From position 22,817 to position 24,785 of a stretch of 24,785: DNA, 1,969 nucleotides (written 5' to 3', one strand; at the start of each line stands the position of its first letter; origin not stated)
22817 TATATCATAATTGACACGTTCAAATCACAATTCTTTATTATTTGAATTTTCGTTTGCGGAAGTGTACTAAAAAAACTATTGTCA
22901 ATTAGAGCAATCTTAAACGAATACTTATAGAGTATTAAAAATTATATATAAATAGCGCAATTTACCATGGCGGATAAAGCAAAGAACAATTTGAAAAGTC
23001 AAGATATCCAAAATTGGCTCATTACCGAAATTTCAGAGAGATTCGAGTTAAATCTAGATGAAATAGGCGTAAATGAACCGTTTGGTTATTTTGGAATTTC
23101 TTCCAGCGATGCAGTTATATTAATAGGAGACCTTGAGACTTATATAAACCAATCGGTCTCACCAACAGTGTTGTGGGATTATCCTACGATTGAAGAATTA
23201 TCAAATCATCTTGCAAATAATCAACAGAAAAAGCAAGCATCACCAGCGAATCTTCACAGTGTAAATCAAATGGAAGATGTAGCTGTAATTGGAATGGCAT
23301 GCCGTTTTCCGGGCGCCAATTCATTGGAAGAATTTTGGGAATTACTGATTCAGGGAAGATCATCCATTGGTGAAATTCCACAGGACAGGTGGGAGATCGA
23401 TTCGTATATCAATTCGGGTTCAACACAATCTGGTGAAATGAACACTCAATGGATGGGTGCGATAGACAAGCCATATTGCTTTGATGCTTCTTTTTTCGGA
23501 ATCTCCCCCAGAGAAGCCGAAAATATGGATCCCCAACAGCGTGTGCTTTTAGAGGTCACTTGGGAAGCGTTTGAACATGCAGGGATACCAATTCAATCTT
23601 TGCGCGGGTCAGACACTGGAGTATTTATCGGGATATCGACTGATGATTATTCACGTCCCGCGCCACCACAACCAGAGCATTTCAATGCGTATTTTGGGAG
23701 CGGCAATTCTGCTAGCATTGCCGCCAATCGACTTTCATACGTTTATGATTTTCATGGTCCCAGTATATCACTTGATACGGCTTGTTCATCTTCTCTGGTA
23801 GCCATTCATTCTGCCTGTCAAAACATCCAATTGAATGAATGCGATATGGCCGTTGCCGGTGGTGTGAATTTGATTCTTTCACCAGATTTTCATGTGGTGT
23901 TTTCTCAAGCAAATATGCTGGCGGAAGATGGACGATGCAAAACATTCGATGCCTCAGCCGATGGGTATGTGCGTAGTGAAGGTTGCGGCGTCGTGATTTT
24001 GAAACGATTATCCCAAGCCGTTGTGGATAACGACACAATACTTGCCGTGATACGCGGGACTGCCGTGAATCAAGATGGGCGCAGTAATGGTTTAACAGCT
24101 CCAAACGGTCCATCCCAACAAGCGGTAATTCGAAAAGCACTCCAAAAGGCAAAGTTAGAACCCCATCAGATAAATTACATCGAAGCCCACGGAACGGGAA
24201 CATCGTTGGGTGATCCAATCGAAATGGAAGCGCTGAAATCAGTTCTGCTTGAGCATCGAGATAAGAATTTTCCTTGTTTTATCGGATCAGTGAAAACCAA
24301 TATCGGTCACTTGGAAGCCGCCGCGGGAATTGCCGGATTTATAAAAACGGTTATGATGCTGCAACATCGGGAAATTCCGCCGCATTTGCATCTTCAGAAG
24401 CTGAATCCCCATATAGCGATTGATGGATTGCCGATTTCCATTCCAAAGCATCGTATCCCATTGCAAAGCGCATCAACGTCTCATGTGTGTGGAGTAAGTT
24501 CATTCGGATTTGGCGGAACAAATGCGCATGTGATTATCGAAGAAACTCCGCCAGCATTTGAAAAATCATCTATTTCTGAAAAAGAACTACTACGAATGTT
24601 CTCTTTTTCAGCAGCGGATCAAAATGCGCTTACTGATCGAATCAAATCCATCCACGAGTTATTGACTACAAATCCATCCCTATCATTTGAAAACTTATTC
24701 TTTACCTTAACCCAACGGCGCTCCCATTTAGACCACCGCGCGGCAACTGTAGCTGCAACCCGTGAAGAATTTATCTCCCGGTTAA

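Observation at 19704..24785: Start of a lipid-primed PKS / hybrid PKS-NRPS biosynthetic gene cluster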

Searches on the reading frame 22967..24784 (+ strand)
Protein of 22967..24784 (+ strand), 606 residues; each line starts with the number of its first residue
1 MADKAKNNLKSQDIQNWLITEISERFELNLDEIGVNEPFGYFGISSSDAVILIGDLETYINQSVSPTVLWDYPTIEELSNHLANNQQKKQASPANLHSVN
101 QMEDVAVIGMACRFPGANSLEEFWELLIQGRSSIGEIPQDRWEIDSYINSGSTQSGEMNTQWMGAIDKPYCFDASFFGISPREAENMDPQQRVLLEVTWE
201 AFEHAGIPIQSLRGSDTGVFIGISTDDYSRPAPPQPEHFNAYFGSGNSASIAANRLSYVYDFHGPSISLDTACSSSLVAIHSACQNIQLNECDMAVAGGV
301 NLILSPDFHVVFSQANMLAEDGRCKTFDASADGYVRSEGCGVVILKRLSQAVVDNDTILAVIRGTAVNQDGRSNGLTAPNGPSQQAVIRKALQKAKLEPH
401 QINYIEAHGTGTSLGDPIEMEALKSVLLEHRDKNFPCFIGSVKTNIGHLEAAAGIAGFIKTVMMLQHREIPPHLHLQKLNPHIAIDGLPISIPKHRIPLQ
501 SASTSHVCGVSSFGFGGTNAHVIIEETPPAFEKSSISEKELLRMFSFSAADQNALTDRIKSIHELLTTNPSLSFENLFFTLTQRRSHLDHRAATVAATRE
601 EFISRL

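Call 8: search_protein_families(library=pfam, proteins=[window:22967-24784:+], max_evalue=0.001)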
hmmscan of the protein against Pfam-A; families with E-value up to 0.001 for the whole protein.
window:22967-24784:+ (606 aa): 7 families
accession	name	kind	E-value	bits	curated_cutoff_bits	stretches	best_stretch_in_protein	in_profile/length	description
PF00109.32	ketoacyl-synt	-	7.4e-101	337.4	20.8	1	102-351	1-252/252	Beta-ketoacyl synthase, N-terminal domain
PF02801.28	Ketoacyl-synt_C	-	1.8e-48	163.9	20.8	1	359-476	1-118/119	Beta-ketoacyl synthase, C-terminal domain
PF16197.11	KAsynt_C_assoc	-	5.4e-15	56.2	33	1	480-595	2-111/111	Ketoacyl-synthetase C-terminal extension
PF22621.2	CurL-like_PKS_C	-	4.6e-11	43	27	1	545-606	3-64/64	CurL-like, PKS C-terminal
PF00550.31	PP-binding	-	8e-10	39.3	20.8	1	17-82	2-67/67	Phosphopantetheine attachment site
PF00108.29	Thiolase_N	-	2.9e-06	27.3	26.4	1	265-301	77-113/260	Thiolase, N-terminal domain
PF22336.2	RhiE-like_linker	-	1.8e-05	25.1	27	1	547-606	2-60/67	RhiE-like, KS-MAT linker domain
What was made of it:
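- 22967..24785 (+): 5' part of the type I PKS gene, open at the window end. ACP at 23015-23212 (Ser46 at 23102-23104); KS at 23270-24394 (Cys273 at 23783, His408 at 24188, His448 at 24308); post-KS linker at 24404-24784. Pfam (call 8).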

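Call 13: find_related_loci(query=window:22967-24784:+, collection=genome_contigs, flank=10000)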
Query window:22967-24784:+ (606 aa) in genome_contigs; peptide patterns used: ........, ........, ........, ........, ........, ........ (x = any residue, [..] = any of these).
600 stretches matched a pattern (row limit reached: there are more); 591 encode a relative of the query (tblastn E <= 1e-3); the best 80 are kept; 80 distinct loci.
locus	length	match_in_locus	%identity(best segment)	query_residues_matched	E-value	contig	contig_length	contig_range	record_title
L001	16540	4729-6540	49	2-606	0e+0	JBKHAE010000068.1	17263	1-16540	MAG: Desulfobacterales bacterium isolate D1M01_11 NODE_4894_length_17263_cov_6.753603, whole genome shotgun sequence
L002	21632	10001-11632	51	67-606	3e-172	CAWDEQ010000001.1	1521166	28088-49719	MAG: uncultured Parachlamydiaceae bacterium isolate MFD05580.bin.1.8 genome assembly, contig: contig_10034, whole genome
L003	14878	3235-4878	49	66-606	2e-163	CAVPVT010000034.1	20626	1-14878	MAG: Parachlamydiales bacterium isolate MFD10064.bin.2.77 genome assembly, contig: contig_29225, whole genome shotgun se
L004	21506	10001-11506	50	106-600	8e-160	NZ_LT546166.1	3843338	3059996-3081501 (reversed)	Mycolicibacter icosiumassiliensis strain 8WA6, whole genome shotgun sequence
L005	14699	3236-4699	50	116-606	1e-158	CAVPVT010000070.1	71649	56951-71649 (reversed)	MAG: Parachlamydiales bacterium isolate MFD10064.bin.2.77 genome assembly, contig: contig_83435, whole genome shotgun se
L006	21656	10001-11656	46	56-606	5e-158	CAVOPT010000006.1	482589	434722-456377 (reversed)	MAG: uncultured delta proteobacterium isolate MFD00032.bin.1.221 genome assembly, contig: contig_33308, whole genome sho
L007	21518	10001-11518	49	101-606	9e-156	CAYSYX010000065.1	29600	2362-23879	MAG TPA_asm: uncultured Polyangium sp. isolate SRP257259_co1_164 genome assembly, contig: NODE_1698_length_29600_cov_5.9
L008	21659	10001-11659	47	43-596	2e-155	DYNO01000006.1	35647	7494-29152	MAG TPA_asm: Thiomargarita sp. isolate SulCav_FS08_3_2_43_2644 SulCav_FS08_3_320_length_35647_cov_1409_366065, whole gen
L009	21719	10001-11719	44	39-606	1e-154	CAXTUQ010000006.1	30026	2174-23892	MAG TPA_asm: uncultured Acetobacteraceae bacterium isolate public_SRR14721980_metawrap_bin.2 genome assembly, contig: pu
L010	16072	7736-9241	49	97-593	4e-154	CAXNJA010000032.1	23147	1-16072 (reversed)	MAG: Mycobacterium sp. isolate MiE-16apr19-173 genome assembly, contig: MiE-16apr19-C3953, whole genome shotgun sequence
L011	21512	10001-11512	48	106-600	3e-153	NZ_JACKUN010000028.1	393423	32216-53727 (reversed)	Mycobacterium shimoidei strain DSM 44152 MSHI-DSM44152DSM44152_contig000028, whole genome shotgun sequence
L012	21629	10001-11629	46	70-602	5e-153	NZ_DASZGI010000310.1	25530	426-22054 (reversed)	MAG: Actinocrinis sp. isolate SMAG_U6544 k141_4750478, whole genome shotgun sequence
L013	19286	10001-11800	43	10-595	5e-153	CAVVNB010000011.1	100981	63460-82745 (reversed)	MAG: uncultured Actinomycetota bacterium isolate MFD04434.bin.3.229 genome assembly, contig: contig_20009, whole genome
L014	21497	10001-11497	49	106-600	1e-151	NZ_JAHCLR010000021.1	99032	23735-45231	Mycolicibacter acidiphilus strain M1 contig21, whole genome shotgun sequence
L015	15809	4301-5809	48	106-600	6e-151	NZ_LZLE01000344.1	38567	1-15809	Mycobacterium sp. 1423905.2 contig_76, whole genome shotgun sequence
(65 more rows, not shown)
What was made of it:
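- Tried and rejected: The genome collection holds nothing closer than 49-51% to the ACP-KS (call 13). KS neighbours include Desulfobacterales and Parachlamydiales MAGs (call 13).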

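Call 15: find_homologous_proteins(query=window:22967-24784:+, max_evalue=1e-30)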
Query window:22967-24784:+ (606 aa): 7999 proteins with E <= 1e-30 among 8000 candidates; the best 120 are listed.
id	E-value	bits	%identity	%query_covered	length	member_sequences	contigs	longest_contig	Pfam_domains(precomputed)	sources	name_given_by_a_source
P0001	2.3e-248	844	42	83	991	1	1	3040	PF22336.3,PF00109.33,PF22621.3,PF00108.30,PF02801.29,PF16197.12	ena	-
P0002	2.7e-237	807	48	82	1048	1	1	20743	PF22336.3,PF00109.33,PF22621.3,PF00550.32,PF00108.30,PF02801.29,PF16197.12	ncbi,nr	ncbi:MAG TPA: beta-ketoacyl synthase N-terminal-like domain-containing protein, partial [Pseudonocar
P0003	4.0e-212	724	46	95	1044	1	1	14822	PF22336.3,PF00109.33,PF22621.3,PF00550.32,PF00108.30,PF02801.29,PF16197.12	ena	-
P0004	5.8e-212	724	-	-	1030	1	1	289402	PF22336.3,PF00109.33,PF22621.3,PF00550.32,PF00108.30,PF02801.29,PF16197.12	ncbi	ncbi:beta-ketoacyl synthase N-terminal-like domain-containing protein, partial [Amycolatopsis suaeda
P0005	1.3e-204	699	47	83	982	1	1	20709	PF22336.3,PF00109.33,PF22621.3,PF00550.32,PF00108.30,PF02801.29,PF16197.12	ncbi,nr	ncbi:MAG TPA: beta-ketoacyl synthase N-terminal-like domain-containing protein, partial [Micromonosp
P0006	7.1e-193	661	51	98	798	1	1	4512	PF22336.3,PF00109.33,PF22621.3,PF00550.32,PF00108.30,PF02801.29,PF16197.12,PF00698.27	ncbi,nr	ncbi:MAG: acyltransferase domain-containing protein, partial [Oscillochloris sp.]|nr:acyltransferase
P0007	2.0e-192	659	52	97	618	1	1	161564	PF22336.3,PF00109.33,PF22621.3,PF00550.32,PF00108.30,PF02801.29,PF16197.12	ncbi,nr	ncbi:MAG: hypothetical protein IPO22_18355 [Anaerolineales bacterium]|nr:hypothetical protein [Anaer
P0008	1.4e-190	653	57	85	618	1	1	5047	PF00109.33,PF00550.32,PF00108.30,PF02801.29,PF16197.12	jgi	jgi:acyl transferase domain-containing protein/acyl carrier protein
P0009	7.8e-189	647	49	98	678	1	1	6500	PF22336.3,PF00109.33,PF22621.3,PF00550.32,PF02801.29,PF16197.12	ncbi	-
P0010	9.8e-189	647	50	98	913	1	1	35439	PF22336.3,PF00109.33,PF22621.3,PF00550.32,PF02801.29,PF16197.12,PF00698.27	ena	-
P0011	3.8e-186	638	50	98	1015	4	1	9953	PF22336.3,PF00109.33,PF22621.3,PF00550.32,PF00108.30,PF02801.29,PF16197.12,PF00698.27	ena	-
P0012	3.5e-185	635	51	95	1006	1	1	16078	PF22336.3,PF00109.33,PF22621.3,PF00550.32,PF00108.30,PF02801.29,PF16197.12,PF00698.27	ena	-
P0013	2.8e-184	632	49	98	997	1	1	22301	PF22336.3,PF00109.33,PF22621.3,PF00550.32,PF00108.30,PF02801.29,PF16197.12,PF00698.27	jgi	-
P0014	8.8e-184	631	49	97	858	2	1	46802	PF22336.3,PF00109.33,PF22621.3,PF00550.32,PF00108.30,PF02801.29,PF16197.12,PF00698.27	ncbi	ncbi:type I polyketide synthase [Pyxidicoccus sp. 3LFB2]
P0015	6.9e-183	628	51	97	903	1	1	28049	PF22336.3,PF00109.33,PF22621.3,PF00550.32,PF00501.35,PF23024.2,PF02801.29,PF16197.12,PF00698.27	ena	-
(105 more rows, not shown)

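Call 26: search_solved_structures(query=window:22967-24784:+, max_evalue=1e-60, show_alignments=1)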
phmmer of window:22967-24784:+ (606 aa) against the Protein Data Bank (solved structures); distinct sequences matched with E-value up to 1e-60: 75 (the best 60 are shown).
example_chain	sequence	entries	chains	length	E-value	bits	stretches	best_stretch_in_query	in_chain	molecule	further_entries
7zma_A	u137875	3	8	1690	1.8e-225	753.4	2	102-601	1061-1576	Putative polyketide synthase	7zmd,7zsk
4mz0_A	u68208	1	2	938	8e-161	539.9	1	96-606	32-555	CurL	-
9f48_A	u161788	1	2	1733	1.6e-131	443.1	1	11-530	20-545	Polyketide synthase Pks13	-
7uk4_A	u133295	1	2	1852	1e-129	437.2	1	10-527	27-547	Polyketide synthase PKS13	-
8cuy_A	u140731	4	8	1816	1.9e-129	436.3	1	13-527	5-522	Polyketide synthase PKS13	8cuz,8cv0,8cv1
2hg4_A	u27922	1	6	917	2.1e-129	436.1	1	76-603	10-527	6-Deoxyerythronolide B Synthase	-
9pat_A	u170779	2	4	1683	6.4e-126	424.6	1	102-604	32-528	6-deoxyerythronolide-B synthase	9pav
7m7j_B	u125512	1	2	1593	1.2e-125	423.8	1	102-595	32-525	EryAI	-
9pat_C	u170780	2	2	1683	1.4e-125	423.6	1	102-604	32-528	6-deoxyerythronolide-B synthase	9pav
7m7i_B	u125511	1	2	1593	1.7e-125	423.3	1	102-595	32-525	EryAI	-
7m7f_B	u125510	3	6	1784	2.1e-125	422.9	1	102-595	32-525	EryAI,6-deoxyerythronolide-B synthase EryA3, modules 5 and 6 chimera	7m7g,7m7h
9pc6_A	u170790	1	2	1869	2.2e-125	422.9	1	102-604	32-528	6-deoxyerythronolide-B synthase,RifR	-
8tjn_B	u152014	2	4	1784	4.4e-125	421.9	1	102-595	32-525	EryAI,6-deoxyerythronolide-B synthase EryA3, modules 5 and 6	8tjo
4na1_A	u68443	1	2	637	4.8e-125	421.7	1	99-604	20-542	Polyketide synthase PksJ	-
4na2_A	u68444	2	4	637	1.5e-123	416.8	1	99-604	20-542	Polyketide synthase PksJ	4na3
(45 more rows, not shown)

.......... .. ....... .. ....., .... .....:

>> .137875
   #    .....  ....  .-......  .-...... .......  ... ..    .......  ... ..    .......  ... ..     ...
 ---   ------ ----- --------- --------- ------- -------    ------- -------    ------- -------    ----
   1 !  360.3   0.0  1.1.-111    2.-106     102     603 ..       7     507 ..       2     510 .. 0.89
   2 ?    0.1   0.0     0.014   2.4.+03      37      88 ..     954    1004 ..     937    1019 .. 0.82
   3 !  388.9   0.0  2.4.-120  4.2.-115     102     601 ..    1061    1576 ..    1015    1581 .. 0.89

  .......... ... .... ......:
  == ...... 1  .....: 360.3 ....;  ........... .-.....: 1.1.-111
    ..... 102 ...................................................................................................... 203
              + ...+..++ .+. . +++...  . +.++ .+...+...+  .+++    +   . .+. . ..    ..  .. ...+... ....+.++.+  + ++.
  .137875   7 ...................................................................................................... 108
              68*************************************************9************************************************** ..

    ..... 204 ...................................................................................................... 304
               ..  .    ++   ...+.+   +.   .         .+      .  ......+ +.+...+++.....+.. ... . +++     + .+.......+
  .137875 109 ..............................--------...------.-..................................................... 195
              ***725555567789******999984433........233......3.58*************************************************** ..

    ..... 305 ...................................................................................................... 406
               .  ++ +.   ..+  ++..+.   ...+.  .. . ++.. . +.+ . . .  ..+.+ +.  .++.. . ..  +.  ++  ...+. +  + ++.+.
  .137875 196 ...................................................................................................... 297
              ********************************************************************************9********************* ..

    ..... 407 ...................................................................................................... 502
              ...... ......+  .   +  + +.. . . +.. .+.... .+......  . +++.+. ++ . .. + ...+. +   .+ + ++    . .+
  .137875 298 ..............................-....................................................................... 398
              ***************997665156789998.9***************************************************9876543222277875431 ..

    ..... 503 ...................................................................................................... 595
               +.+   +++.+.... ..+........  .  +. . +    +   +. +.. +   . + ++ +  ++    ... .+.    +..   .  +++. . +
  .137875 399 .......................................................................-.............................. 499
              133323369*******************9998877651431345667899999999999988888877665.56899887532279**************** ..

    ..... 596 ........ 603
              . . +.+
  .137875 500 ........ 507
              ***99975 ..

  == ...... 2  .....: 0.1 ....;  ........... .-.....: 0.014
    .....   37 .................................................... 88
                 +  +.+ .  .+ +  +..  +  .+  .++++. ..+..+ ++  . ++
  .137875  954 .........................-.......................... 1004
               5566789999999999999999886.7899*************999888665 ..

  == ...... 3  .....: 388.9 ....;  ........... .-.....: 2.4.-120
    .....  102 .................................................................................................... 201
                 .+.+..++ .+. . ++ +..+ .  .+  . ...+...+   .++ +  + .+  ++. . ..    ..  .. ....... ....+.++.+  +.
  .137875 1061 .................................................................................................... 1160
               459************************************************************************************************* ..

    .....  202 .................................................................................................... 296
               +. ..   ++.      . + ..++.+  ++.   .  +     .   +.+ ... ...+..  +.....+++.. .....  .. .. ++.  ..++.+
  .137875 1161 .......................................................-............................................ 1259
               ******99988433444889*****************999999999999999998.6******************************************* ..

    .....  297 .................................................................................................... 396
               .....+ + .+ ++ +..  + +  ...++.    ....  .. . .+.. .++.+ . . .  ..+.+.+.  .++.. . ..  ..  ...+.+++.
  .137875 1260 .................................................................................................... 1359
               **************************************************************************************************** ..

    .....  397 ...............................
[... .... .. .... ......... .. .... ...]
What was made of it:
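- Checked: They align with the catalytic Cys/His/His of a solved KS (call 26).
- Pks13 structures align from the N-terminal ACP through the KS, residues 11-530 (call 26).
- Tried and rejected: The triad is intact and the ORF continues through the linker (calls 8, 26).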

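Call 28: search_protein_families(library=pfam, proteins=[L001:2902-12252:+], max_evalue=0.00001)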
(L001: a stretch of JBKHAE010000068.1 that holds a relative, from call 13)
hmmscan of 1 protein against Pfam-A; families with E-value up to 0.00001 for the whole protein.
L001:2902-12252:+ (3117 aa): 20 families
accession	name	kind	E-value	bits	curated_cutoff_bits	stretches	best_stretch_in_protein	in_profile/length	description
PF00109.32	ketoacyl-synt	-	3.7e-100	335.1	20.8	1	713-960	3-252/252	Beta-ketoacyl synthase, N-terminal domain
PF08659.16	KR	-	9.3e-72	241.1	22.6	1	2499-2676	1-179/180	KR domain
PF00698.26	Acyl_transf_1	-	9.9e-68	229.4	32.7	1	1239-1555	1-317/319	Acyl transferase domain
PF00501.34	AMP-binding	-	3.6e-63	214.1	29.9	1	23-424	2-384/384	AMP-binding enzyme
PF02801.28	Ketoacyl-synt_C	-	9.5e-44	148.6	20.8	1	968-1085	1-118/119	Beta-ketoacyl synthase, C-terminal domain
PF00975.26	Thioesterase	-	1.2e-39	137.3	26.4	1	2890-3106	3-223/226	Thioesterase domain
PF14765.12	PS-DH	-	2.4e-31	108.9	23.7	1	1747-1893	6-160/166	Polyketide synthase dehydratase N-terminal domain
PF00550.31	PP-binding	-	4.1e-29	101.1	20.8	2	624-690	1-67/67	Phosphopantetheine attachment site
PF21089.3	PKS_DH_N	-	2.9e-28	98.3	27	1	1604-1709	1-103/103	Polyketide synthase dehydratase domain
PF22621.2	CurL-like_PKS_C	-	1.8e-23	82.7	27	1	1150-1213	1-64/64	CurL-like, PKS C-terminal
PF13602.12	ADH_zinc_N_2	-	3.2e-22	80.3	27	1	2345-2481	2-134/134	Zinc-binding dehydrogenase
PF00107.32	ADH_zinc_N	-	1.9e-19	70.4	31.8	1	2313-2400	1-90/129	Zinc-binding dehydrogenase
PF16197.11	KAsynt_C_assoc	-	4.1e-19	69.5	33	1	1088-1197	1-106/111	Ketoacyl-synthetase C-terminal extension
PF00106.31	adh_short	-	4.3e-18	65.9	26.6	1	2502-2658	4-161/195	short chain dehydrogenase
PF23297.2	ACP_SdgA_C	-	4.8e-12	46.2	27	1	2768-2847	8-86/95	Highly reducing polyketide synthase sdgA, C-terminal ACP domain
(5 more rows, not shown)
